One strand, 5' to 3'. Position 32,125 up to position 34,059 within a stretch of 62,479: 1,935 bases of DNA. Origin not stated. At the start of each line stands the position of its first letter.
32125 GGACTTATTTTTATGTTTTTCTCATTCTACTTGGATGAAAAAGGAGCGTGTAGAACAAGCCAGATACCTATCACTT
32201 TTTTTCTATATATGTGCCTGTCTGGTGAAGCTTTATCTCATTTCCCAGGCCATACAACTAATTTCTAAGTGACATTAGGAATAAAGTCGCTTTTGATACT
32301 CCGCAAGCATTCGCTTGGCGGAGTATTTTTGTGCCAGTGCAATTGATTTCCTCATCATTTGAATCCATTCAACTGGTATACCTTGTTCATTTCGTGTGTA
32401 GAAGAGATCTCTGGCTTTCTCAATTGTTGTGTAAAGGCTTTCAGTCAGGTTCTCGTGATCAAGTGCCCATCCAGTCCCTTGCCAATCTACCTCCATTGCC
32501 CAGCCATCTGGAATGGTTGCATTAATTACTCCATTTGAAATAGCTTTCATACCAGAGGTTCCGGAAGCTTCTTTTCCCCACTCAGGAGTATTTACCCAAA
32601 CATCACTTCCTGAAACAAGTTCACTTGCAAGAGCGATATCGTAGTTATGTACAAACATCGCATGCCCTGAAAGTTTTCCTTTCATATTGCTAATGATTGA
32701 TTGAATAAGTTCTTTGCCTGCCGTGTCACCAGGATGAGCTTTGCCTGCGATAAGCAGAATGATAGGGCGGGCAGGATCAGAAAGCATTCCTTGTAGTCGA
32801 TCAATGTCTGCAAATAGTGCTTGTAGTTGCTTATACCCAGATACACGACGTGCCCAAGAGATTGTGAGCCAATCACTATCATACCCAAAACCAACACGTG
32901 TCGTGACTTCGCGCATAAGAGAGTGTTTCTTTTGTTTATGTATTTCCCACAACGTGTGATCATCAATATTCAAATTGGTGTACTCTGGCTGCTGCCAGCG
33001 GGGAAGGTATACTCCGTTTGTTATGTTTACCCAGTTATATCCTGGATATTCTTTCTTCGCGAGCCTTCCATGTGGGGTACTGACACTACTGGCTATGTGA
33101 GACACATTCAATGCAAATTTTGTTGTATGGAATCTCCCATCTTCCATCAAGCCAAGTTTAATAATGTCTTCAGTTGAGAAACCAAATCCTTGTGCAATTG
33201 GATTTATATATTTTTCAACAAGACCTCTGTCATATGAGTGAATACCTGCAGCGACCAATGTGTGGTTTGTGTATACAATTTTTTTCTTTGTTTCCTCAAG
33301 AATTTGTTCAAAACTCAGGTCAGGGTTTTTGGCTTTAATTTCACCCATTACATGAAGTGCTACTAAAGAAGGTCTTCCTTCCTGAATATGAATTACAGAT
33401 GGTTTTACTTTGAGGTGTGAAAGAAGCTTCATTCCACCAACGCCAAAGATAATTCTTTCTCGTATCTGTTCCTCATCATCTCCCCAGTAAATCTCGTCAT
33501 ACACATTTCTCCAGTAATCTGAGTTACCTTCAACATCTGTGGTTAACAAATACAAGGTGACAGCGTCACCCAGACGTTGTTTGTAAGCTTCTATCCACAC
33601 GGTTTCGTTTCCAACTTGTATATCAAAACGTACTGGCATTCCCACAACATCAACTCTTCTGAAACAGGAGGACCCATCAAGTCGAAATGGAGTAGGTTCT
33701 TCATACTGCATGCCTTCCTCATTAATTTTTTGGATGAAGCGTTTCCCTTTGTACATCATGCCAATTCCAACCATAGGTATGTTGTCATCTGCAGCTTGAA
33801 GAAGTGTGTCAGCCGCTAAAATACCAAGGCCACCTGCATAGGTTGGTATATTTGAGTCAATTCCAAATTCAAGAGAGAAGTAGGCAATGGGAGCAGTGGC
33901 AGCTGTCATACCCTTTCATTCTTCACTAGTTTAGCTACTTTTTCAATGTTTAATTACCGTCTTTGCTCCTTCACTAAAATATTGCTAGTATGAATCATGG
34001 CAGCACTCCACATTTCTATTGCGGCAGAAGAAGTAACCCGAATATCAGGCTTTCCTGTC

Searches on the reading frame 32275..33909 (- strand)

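Call 45: search_protein_families(library=pfam, proteins=[window:32275-33909:-], max_evalue=0.00001)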
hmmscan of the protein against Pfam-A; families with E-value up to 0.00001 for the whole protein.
window:32275-33909:- (544 aa): 1 family
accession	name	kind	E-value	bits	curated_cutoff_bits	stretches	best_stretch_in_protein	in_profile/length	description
PF00343.26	Phosphorylase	-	1e-26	93.9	27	1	319-474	418-584/713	Carbohydrate phosphorylase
